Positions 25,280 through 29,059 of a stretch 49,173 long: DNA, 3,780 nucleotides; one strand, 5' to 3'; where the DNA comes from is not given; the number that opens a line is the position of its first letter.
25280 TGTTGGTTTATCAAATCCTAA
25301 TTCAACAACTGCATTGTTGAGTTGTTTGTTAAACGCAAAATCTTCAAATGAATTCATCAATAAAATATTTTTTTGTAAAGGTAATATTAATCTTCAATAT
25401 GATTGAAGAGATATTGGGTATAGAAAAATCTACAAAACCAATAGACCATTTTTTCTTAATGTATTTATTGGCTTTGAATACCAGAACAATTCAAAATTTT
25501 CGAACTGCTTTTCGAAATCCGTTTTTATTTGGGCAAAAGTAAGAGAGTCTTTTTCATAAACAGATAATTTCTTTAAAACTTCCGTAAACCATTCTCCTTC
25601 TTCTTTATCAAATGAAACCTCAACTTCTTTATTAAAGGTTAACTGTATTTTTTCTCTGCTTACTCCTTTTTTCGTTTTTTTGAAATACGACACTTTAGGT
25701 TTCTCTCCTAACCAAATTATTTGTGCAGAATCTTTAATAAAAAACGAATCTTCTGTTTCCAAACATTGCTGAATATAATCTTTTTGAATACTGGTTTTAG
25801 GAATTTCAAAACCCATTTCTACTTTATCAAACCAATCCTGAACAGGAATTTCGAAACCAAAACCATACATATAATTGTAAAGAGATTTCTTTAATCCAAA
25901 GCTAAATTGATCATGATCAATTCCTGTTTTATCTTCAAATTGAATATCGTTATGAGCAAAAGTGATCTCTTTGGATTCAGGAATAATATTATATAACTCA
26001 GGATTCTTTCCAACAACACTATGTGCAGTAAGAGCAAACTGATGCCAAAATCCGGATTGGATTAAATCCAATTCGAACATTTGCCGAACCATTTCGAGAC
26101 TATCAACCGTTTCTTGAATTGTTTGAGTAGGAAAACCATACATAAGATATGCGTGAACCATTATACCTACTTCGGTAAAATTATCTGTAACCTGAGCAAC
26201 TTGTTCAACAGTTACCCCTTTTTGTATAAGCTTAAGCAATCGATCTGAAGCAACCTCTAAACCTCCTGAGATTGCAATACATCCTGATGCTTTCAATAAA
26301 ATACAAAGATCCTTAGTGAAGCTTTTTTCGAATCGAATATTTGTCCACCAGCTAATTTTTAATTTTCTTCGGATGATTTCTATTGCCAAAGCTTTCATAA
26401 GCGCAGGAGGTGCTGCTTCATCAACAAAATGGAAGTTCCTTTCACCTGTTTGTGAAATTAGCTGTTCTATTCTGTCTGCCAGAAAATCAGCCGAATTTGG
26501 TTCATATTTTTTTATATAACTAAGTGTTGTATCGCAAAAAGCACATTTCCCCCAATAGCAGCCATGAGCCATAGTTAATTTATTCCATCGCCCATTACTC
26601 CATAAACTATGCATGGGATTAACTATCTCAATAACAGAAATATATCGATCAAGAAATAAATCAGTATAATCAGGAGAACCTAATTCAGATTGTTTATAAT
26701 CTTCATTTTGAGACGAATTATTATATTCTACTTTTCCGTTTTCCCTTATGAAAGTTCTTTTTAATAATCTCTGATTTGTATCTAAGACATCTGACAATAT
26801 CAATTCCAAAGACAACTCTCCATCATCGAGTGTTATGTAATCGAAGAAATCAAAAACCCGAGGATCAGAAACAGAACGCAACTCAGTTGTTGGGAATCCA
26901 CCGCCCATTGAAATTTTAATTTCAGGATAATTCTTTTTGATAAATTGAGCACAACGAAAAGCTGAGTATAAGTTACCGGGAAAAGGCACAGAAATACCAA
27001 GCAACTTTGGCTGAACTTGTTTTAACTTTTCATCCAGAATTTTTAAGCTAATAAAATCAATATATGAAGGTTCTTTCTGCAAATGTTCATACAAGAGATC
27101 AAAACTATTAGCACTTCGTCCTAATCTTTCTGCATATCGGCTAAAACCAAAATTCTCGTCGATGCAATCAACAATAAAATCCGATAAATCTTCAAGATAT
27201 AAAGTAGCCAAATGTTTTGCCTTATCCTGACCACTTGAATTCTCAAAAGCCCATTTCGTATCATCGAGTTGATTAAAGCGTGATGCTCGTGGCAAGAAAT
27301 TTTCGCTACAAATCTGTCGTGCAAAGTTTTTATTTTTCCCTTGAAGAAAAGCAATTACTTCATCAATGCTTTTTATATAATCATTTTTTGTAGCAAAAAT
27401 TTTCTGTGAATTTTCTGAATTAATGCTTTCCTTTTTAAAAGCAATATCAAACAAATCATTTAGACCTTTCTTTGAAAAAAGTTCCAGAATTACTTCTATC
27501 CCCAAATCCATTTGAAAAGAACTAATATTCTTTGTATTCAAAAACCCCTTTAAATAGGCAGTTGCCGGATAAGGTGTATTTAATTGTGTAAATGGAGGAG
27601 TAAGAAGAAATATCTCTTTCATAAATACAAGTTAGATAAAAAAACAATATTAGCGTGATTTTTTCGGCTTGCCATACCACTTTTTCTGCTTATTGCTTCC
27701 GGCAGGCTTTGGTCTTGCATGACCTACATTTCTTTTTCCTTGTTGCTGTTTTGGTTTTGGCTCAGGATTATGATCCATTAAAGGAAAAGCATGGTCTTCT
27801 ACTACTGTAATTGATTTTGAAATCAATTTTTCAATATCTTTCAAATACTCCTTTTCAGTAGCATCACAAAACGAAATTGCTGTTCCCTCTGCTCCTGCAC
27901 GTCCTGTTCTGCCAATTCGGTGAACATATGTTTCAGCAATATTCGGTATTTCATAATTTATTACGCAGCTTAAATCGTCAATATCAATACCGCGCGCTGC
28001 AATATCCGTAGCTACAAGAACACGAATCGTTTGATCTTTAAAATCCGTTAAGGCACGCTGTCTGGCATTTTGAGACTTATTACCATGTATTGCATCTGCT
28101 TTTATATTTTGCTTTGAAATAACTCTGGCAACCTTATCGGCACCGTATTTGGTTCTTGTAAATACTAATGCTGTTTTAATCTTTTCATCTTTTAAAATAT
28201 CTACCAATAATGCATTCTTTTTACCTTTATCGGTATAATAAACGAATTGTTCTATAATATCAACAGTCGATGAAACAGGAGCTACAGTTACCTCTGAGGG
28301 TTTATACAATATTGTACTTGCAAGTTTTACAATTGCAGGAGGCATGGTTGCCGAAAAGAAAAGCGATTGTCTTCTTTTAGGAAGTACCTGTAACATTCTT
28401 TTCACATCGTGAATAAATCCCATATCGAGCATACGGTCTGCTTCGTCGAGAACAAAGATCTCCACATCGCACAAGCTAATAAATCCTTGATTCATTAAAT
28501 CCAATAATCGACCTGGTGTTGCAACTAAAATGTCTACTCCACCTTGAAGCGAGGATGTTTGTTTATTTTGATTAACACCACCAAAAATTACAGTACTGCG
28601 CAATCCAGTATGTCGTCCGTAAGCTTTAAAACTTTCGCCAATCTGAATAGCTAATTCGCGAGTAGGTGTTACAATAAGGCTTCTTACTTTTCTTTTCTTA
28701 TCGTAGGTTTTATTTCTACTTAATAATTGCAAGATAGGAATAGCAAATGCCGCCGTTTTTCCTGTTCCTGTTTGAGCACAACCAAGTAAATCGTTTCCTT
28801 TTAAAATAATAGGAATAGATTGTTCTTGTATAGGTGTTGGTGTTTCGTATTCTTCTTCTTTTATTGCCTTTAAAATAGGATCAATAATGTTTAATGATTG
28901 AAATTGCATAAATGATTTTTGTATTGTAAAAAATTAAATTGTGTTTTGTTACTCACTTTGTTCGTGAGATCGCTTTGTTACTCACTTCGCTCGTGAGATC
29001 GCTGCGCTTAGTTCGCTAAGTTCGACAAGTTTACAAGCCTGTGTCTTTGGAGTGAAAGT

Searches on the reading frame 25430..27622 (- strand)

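Call 24: search_protein_families(library=pfam, proteins=[window:25430-27622:-], max_evalue=0.00001)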
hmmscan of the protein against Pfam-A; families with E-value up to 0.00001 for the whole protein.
window:25430-27622:- (730 aa): 1 family
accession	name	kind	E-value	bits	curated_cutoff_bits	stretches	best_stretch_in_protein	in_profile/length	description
PF04055.27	Radical_SAM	-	3.1e-12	47.4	29.5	1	352-511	4-165/166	Radical SAM superfamily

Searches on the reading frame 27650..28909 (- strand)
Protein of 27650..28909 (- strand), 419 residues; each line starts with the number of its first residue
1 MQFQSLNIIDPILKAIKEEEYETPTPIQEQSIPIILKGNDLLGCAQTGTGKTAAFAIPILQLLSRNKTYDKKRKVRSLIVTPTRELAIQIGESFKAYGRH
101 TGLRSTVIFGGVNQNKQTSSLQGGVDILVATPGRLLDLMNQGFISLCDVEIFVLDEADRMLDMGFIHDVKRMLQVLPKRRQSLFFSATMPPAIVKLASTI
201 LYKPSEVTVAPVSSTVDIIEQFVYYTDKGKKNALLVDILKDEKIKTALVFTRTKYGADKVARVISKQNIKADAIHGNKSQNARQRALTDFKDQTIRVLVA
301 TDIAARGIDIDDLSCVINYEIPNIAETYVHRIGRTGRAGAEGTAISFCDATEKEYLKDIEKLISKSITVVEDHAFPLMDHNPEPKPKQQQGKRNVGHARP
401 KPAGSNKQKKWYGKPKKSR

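Call 24: search_protein_families(library=pfam, proteins=[window:27650-28909:-], max_evalue=0.00001)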
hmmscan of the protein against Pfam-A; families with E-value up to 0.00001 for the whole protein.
window:27650-28909:- (419 aa): 3 families
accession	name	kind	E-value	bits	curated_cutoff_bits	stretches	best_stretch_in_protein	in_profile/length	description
PF00270.35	DEAD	-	9e-51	172.4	26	1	25-192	1-163/167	DEAD/DEAH box helicase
PF00271.37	Helicase_C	-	9.9e-33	113.1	23.5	1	231-339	2-110/110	Helicase conserved C-terminal domain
PF04851.21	ResIII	-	7.5e-06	26.4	22.5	0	45-189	30-162/164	Type III restriction enzyme, res subunit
